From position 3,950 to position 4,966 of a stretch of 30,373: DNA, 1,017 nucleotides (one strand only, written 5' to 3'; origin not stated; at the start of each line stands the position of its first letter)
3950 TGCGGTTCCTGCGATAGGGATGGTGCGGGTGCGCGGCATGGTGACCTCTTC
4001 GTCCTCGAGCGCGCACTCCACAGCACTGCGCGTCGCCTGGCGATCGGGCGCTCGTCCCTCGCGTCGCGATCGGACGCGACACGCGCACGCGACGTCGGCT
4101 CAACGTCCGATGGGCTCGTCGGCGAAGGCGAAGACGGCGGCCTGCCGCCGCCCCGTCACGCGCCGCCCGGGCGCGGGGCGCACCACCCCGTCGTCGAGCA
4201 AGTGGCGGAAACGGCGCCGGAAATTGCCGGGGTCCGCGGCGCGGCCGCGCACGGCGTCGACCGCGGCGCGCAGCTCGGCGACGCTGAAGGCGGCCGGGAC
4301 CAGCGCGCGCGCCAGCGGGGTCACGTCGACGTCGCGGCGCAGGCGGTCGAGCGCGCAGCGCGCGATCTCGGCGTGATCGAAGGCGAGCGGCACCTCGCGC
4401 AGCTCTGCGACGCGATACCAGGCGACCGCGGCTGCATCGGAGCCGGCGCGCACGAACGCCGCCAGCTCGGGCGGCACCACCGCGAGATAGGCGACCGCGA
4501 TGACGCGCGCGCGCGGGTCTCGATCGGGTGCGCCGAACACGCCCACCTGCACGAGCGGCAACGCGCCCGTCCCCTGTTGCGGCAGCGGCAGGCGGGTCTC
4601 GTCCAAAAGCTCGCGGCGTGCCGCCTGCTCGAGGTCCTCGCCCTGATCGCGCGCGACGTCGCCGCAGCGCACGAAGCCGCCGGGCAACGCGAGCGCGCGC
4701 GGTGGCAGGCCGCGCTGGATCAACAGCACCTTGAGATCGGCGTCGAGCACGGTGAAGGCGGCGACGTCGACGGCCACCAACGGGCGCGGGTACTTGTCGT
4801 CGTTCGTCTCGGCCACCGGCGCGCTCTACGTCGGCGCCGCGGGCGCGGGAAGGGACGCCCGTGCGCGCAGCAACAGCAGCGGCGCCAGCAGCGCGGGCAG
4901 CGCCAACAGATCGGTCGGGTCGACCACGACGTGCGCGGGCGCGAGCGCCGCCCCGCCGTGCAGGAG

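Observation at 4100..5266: NrtR-like Nudix/winged-helix regulator with degenerate Nudix box, co-transcribed with a DUF2809-like membrane protein and not linked to NAD genes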

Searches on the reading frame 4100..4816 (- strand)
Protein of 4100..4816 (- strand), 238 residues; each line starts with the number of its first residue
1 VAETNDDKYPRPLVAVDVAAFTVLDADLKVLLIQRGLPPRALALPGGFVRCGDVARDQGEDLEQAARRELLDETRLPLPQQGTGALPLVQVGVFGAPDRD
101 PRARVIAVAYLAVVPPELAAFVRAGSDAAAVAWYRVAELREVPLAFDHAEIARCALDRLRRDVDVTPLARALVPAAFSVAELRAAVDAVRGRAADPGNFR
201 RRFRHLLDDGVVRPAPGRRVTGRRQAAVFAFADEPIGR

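Call 3: search_protein_families(library=pfam, proteins=[window:4100-4816:-], max_evalue=0.1)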
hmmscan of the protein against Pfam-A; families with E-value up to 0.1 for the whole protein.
window:4100-4816:- (238 aa): 2 families
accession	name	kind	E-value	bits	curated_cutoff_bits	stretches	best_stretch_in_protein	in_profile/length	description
PF00293.34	NUDIX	-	8.6e-14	52.1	21.1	1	16-151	4-130/134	NUDIX domain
PF21906.2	NrtR_WHD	-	0.00033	21.2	27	1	172-231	4-61/61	NrtR DNA-binding winged helix domain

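Call 4: search_protein_families(library=ncbifam, proteins=[window:4100-4816:-], max_evalue=0.1)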
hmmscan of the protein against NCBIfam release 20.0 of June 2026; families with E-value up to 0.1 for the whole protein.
window:4100-4816:- (238 aa): 7 families
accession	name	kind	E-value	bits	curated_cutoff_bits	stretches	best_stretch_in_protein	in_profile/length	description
NF050029.2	TransRepNtr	equivalog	1.8e-33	116.1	400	1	2-232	10-226/245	ADPR responsive transcriptional repressor NtrR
NF003786.0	PRK05379.1-2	equivalog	1.3e-10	41.1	397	1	12-151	215-347/354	bifunctional nicotinamide-nucleotide adenylyltransferase/Nudix hydroxylase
NF003788.0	PRK05379.1-5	equivalog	1.6e-10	40.9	354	1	8-141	208-331/351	bifunctional nicotinamide-nucleotide adenylyltransferase/Nudix hydroxylase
NF003787.0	PRK05379.1-4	equivalog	8.5e-10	38.1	449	1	10-156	203-343/346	bifunctional nicotinamide-nucleotide adenylyltransferase/Nudix hydroxylase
NF003791.0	PRK05379.2-3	equivalog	1.4e-09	37.6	409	1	29-140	214-319/340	bifunctional nicotinamide-nucleotide adenylyltransferase/Nudix hydroxylase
NF003790.0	PRK05379.2-2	equivalog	1.2e-06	27.8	403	1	12-152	212-347/354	bifunctional nicotinamide mononucleotide adenylyltransferase/ADP-ribose pyrophosphatase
NF003785.0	PRK05379.1-1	equivalog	7.8e-06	25.3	418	1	17-136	205-317/347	bifunctional nicotinamide-nucleotide adenylyltransferase/Nudix hydroxylase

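Call 7: find_encoding_contigs(protein=window:4100-4816:-, flank=10000, max_places=6)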
Protein window:4100-4816:- (238 aa): 4 contigs read that carry it; 3 places shown.
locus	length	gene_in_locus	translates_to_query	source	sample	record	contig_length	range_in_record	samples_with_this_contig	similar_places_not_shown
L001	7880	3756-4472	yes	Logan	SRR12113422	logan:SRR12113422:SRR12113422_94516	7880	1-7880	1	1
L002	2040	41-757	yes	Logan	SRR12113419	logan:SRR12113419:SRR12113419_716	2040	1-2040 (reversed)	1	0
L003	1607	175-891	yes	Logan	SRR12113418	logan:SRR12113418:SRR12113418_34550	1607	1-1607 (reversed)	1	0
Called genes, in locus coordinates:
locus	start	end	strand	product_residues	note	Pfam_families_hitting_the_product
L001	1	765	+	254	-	?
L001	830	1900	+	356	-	PF22000:DUF6929, PF21851:DUF6910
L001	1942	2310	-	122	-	-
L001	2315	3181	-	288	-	PF00583:Acetyltransf_1 (faint), PF13673:Acetyltransf_10 (faint), PF13508:Acetyltransf_7 (weak)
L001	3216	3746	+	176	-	-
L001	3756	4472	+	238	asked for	PF00293:NUDIX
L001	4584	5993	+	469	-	PF20597:pAdhesive_15 (faint), PF23981:DUF7305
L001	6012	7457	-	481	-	PF00092:VWA, PF13519:VWA_2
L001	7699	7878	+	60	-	?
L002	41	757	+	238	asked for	PF00293:NUDIX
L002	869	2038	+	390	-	?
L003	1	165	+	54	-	?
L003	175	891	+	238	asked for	PF00293:NUDIX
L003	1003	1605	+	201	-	?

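Call 8: find_homologous_proteins(query=window:4100-4816:-, max_evalue=0.001)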
Query window:4100-4816:- (238 aa): 2142 proteins with E <= 0.001 among 8000 candidates; the best 120 are listed.
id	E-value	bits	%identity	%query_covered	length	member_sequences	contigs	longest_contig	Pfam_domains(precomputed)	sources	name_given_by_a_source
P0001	3.1e-135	467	100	95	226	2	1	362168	PF00293.35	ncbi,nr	ncbi:MAG: NUDIX hydrolase [Deltaproteobacteria bacterium]|nr:NUDIX hydrolase [Deltaproteobacteria ba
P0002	6.8e-122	424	84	100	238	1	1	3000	PF00293.35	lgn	-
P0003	5.9e-120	417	86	98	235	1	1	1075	PF00293.35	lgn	-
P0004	7.7e-119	414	84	100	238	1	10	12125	PF00293.35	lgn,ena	-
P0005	1.5e-118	413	87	98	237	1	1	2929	PF00293.35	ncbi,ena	-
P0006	1.6e-118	413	86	97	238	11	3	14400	PF00293.35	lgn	-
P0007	4.9e-116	405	84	100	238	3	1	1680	PF00293.35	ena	-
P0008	3.0e-115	402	84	97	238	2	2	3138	PF00293.35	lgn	-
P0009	3.0e-115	402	83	100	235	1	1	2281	PF00293.35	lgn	-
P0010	6.9e-115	401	83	100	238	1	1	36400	PF00293.35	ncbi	-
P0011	5.8e-110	385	82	100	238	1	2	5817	PF21906.3,PF00293.35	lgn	-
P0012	8.3e-91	322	72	95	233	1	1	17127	PF21906.3,PF00293.35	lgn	-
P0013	3.3e-89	317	71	94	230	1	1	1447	PF21906.3,PF00293.35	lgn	-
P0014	2.7e-88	314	71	94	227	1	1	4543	PF21906.3,PF00293.35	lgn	-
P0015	9.1e-88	312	71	94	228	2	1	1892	PF21906.3,PF00293.35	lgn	-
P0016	3.4e-86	307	69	97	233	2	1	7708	PF21906.3,PF00293.35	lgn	-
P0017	2.8e-85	304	71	94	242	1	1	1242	PF21906.3,PF00293.35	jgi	jgi:8-oxo-dGTP diphosphatase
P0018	4.1e-85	303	71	94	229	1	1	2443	PF21906.3,PF00293.35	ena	-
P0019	4.5e-85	303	72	94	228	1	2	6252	PF21906.3,PF00293.35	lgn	-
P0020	4.7e-85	303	72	94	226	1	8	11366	PF21906.3,PF00293.35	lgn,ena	-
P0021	7.8e-85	302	67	94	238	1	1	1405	PF21906.3,PF00293.35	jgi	jgi:8-oxo-dGTP diphosphatase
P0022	3.5e-84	300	69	94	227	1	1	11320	PF21906.3,PF00293.35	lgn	-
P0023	4.1e-84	300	70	95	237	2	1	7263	PF21906.3,PF00293.35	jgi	jgi:8-oxo-dGTP diphosphatase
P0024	5.1e-84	300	69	96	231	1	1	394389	PF21906.3,PF00293.35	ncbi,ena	-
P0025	6.1e-83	296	68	95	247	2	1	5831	PF00293.35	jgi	jgi:8-oxo-dGTP diphosphatase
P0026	1.4e-82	295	66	95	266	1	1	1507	PF21906.3,PF00293.35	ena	-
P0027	2.1e-82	295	66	97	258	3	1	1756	PF21906.3,PF00293.35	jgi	jgi:8-oxo-dGTP diphosphatase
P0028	2.7e-82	294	69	94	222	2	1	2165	PF21906.3,PF00293.35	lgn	-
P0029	8.9e-82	292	64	94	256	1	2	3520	PF21906.3,PF00293.35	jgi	jgi:8-oxo-dGTP diphosphatase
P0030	1.1e-81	292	69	95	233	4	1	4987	PF21906.3,PF00293.35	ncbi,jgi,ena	jgi:8-oxo-dGTP diphosphatase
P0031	2.2e-81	291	66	96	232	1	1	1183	PF21906.3,PF00293.35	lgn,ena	-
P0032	3.6e-81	291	68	95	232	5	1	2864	PF21906.3,PF00293.35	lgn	-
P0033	1.2e-80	289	70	94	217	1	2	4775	PF21906.3,PF00293.35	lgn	-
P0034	1.4e-80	289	66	95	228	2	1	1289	PF21906.3,PF00293.35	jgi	jgi:8-oxo-dGTP diphosphatase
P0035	2.9e-80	288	68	94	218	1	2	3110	PF21906.3,PF00293.35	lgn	-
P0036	4.3e-80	287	66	95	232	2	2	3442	PF21906.3,PF00293.35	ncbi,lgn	-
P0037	4.9e-80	287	67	94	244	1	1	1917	PF21906.3,PF00293.35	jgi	jgi:8-oxo-dGTP diphosphatase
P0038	1.1e-79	286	67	95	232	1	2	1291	PF21906.3,PF00293.35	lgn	-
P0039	2.4e-79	285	68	94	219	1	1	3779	PF21906.3,PF00293.35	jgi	jgi:8-oxo-dGTP diphosphatase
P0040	3.5e-79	284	66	95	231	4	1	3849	PF00293.35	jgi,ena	-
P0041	3.5e-78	281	64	97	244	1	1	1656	PF21906.3,PF00293.35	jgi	jgi:8-oxo-dGTP diphosphatase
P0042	6.5e-78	280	64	95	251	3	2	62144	PF21906.3,PF00293.35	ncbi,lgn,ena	-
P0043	1.0e-77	279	64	95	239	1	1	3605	PF21906.3,PF00293.35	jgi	jgi:8-oxo-dGTP diphosphatase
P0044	1.1e-77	279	65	95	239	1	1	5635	PF21906.3,PF00293.35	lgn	-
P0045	3.6e-77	277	65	95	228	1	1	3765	PF21906.3,PF00293.35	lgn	-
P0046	5.2e-77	277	64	97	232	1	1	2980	PF00293.35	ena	-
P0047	5.9e-76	273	63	97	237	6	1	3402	PF21906.3,PF00293.35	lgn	-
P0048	1.8e-75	272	66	95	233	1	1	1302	PF21906.3,PF00293.35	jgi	jgi:8-oxo-dGTP diphosphatase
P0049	2.6e-72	262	61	94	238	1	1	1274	PF21906.3,PF00293.35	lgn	-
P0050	4.3e-72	261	63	94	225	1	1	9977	PF21906.3,PF00293.35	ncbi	-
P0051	4.7e-71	257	62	95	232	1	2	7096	PF00293.35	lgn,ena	-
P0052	1.0e-70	256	61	95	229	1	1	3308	PF21906.3,PF00293.35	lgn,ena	-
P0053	1.6e-70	256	58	95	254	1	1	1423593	PF21906.3,PF00293.35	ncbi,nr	ncbi:MAG: NUDIX hydrolase [Deltaproteobacteria bacterium]|nr:NUDIX hydrolase [Deltaproteobacteria ba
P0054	1.9e-70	255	61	95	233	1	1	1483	PF00293.35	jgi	jgi:8-oxo-dGTP diphosphatase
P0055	6.6e-70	254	63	95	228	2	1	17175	PF00293.35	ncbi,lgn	-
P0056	9.0e-69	250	61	99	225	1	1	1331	PF21906.3,PF00293.35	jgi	jgi:8-oxo-dGTP diphosphatase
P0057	4.7e-68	248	58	94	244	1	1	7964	PF21906.3,PF00293.35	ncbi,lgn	-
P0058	4.6e-67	244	55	94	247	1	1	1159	PF21906.3,PF19368.6,PF00293.35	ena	-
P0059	5.3e-67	244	56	97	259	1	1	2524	PF21906.3,PF19368.6,PF00293.35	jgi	jgi:8-oxo-dGTP diphosphatase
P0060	5.5e-67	244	53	97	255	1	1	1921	PF21906.3,PF00293.35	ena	-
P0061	6.6e-67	244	58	94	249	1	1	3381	PF21906.3,PF00293.35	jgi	jgi:8-oxo-dGTP diphosphatase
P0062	1.2e-66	243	58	94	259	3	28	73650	PF00293.35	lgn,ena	-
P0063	1.4e-66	243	58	94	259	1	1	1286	PF21906.3,PF00293.35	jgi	jgi:8-oxo-dGTP diphosphatase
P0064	1.6e-66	243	57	94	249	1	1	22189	PF21906.3,PF19368.6,PF00293.35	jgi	jgi:8-oxo-dGTP diphosphatase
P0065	3.0e-66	242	55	95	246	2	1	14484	PF21906.3,PF19368.6,PF00293.35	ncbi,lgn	-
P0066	4.4e-66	241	54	97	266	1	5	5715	PF21906.3,PF19368.6,PF00293.35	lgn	-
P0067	4.8e-66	241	59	94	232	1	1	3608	PF21906.3,PF19368.6,PF00293.35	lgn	-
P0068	4.9e-66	241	55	97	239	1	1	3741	PF21906.3,PF00293.35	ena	-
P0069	5.3e-66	241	53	97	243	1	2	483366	PF21906.3,PF19368.6,PF00293.35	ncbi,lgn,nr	ncbi:MAG: NUDIX hydrolase [Myxococcales bacterium]|nr:NUDIX hydrolase [Myxococcales bacterium] MCB96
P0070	9.6e-66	240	53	97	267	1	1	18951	PF21906.3,PF19368.6,PF00293.35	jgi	jgi:8-oxo-dGTP diphosphatase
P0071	1.0e-65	240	55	97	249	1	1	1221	PF21906.3,PF19368.6,PF00293.35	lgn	-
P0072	1.4e-65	239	56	98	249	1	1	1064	PF21906.3,PF00293.35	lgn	-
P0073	1.5e-65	239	55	95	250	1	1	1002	PF21906.3,PF00293.35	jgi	jgi:8-oxo-dGTP diphosphatase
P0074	2.3e-65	239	58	94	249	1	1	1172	PF21906.3,PF00293.35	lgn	-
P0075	3.7e-65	238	53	95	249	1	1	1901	PF21906.3,PF00293.35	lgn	-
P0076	5.7e-65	238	54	98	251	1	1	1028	PF21906.3,PF00293.35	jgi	jgi:8-oxo-dGTP diphosphatase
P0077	2.3e-64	236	54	97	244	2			PF21906.3,PF19368.6,PF00293.35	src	-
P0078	2.8e-64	235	54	98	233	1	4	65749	PF21906.3,PF19368.6,PF00293.35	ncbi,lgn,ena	-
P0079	5.1e-64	234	55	95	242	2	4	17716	PF21906.3,PF00293.35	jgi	jgi:8-oxo-dGTP diphosphatase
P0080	8.8e-64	234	59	94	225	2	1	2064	PF00293.35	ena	-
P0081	9.5e-64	234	53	94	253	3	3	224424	PF21906.3,PF00293.35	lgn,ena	-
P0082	1.2e-63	233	54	95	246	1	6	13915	PF21906.3,PF19368.6,PF00293.35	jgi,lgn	-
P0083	2.0e-63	232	53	95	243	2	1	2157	PF21906.3,PF00293.35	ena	-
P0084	2.2e-63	232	53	94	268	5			PF21906.3,PF19368.6,PF00293.35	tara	tara:strand:- start:607 stop:1413 length:807 start_codon:yes stop_codon:yes gene_type:complete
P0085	4.6e-63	231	55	94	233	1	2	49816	PF21906.3,PF19368.6,PF00293.35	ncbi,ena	-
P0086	5.3e-63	231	50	99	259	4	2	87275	PF21906.3,PF19368.6,PF00293.35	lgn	-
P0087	5.7e-63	231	54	95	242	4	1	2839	PF21906.3,PF00293.35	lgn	-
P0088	7.1e-63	231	55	94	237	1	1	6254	PF21906.3,PF19368.6,PF00293.35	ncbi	-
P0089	8.9e-63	230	55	94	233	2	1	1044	PF21906.3,PF19368.6,PF00293.35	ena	-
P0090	9.1e-63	230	54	95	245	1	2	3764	PF21906.3,PF19368.6,PF00293.35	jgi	jgi:8-oxo-dGTP diphosphatase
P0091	9.9e-63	230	54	95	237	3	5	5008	PF21906.3,PF19368.6,PF00293.35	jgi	jgi:8-oxo-dGTP diphosphatase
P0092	1.0e-62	230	54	97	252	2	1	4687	PF21906.3,PF00293.35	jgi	jgi:8-oxo-dGTP diphosphatase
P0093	1.5e-62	230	53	95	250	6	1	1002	PF21906.3,PF00293.35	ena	-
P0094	1.5e-62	230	53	94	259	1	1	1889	PF21906.3,PF19368.6,PF00293.35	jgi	-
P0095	1.9e-62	229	51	94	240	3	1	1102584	PF21906.3,PF19368.6,PF00293.35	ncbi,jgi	-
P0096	1.9e-62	229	53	94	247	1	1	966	PF21906.3,PF19368.6,PF00293.35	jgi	jgi:8-oxo-dGTP diphosphatase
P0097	2.2e-62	229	57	94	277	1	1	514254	PF21906.3,PF00293.35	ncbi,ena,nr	ncbi:MAG: NUDIX hydrolase [Deltaproteobacteria bacterium]|nr:NUDIX hydrolase [Deltaproteobacteria ba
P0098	3.2e-62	229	56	97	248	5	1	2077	PF21906.3,PF00293.35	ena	-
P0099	3.4e-62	228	54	94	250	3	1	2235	PF21906.3,PF19368.6,PF00293.35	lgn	-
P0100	4.1e-62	228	52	96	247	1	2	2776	PF21906.3,PF00293.35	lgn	-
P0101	4.6e-62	228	55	94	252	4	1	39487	PF21906.3,PF19368.6,PF00293.35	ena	-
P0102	5.7e-62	228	52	98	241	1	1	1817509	PF21906.3,PF00293.35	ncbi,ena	-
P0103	5.7e-62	228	54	94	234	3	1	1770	PF21906.3,PF19368.6,PF00293.35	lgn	-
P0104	6.6e-62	227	53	97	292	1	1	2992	PF21906.3,PF00293.35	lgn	-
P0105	7.0e-62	227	52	96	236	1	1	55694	PF21906.3,PF19368.6,PF00293.35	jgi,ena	-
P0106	7.6e-62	227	52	95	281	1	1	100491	PF21906.3,PF19368.6,PF00293.35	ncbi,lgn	-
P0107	1.0e-61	227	52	95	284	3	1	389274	PF21906.3,PF00293.35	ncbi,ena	-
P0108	1.1e-61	227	55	94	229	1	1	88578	PF21906.3,PF00293.35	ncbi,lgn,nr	ncbi:MAG: NUDIX hydrolase [Candidatus Schekmanbacteria bacterium]|nr:NUDIX hydrolase [Candidatus Sch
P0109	1.3e-61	227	51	94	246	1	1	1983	PF21906.3,PF19368.6,PF00293.35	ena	-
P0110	1.5e-61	226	51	97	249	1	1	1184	PF21906.3,PF19368.6,PF00293.35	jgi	-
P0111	1.8e-61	226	50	97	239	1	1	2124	PF21906.3,PF19368.6,PF00293.35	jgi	jgi:8-oxo-dGTP diphosphatase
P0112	1.9e-61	226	51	97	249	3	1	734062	PF21906.3,PF00293.35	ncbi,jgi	jgi:8-oxo-dGTP diphosphatase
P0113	2.1e-61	226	54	94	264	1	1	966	PF21906.3,PF19368.6,PF00293.35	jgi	jgi:8-oxo-dGTP diphosphatase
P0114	2.1e-61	226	51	97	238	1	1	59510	PF21906.3,PF00293.35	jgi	jgi:8-oxo-dGTP diphosphatase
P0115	2.3e-61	226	52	95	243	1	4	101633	PF21906.3,PF00293.35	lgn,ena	-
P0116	2.4e-61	226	54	97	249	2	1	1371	PF21906.3,PF00293.35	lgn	-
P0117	2.6e-61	226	52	94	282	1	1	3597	PF21906.3,PF00293.35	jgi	jgi:8-oxo-dGTP diphosphatase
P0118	5.4e-61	224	54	97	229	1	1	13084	PF21906.3,PF00293.35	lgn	-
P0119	5.5e-61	224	53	95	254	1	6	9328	PF21906.3,PF19368.6,PF00293.35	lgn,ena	-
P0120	6.7e-61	224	54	94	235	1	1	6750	PF21906.3,PF19368.6,PF00293.35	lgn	-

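Call 10: find_encoding_contigs(protein=P0010, flank=8000, max_places=2)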
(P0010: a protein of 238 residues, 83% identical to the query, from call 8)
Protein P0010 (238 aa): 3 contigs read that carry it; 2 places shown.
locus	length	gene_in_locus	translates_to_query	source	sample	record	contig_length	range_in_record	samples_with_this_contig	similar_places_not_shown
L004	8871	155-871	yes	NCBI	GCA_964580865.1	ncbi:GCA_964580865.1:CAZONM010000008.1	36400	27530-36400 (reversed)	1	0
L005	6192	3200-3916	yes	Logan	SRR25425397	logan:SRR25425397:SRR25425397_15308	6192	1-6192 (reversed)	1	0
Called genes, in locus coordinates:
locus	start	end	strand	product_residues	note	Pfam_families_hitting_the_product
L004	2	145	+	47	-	?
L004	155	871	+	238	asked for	PF00293:NUDIX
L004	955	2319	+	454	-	PF23981:DUF7305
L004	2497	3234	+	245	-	PF05724:TPMT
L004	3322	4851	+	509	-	-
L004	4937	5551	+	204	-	PF00440:TetR_N, PF13977:TetR_C_6 (weak)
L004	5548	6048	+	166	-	PF01467:CTP_transf_like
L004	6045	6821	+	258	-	PF23023:Anti-Pycsar_Apyc1, PF12706:Lactamase_B_2 (weak)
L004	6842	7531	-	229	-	PF01596:Methyltransf_3, PF13578:Methyltransf_24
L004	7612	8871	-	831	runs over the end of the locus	-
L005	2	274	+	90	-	?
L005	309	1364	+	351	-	PF22000:DUF6929, PF21851:DUF6910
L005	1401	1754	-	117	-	-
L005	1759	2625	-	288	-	PF00583:Acetyltransf_1 (weak), PF13673:Acetyltransf_10 (faint), PF13508:Acetyltransf_7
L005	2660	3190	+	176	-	-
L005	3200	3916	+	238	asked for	PF00293:NUDIX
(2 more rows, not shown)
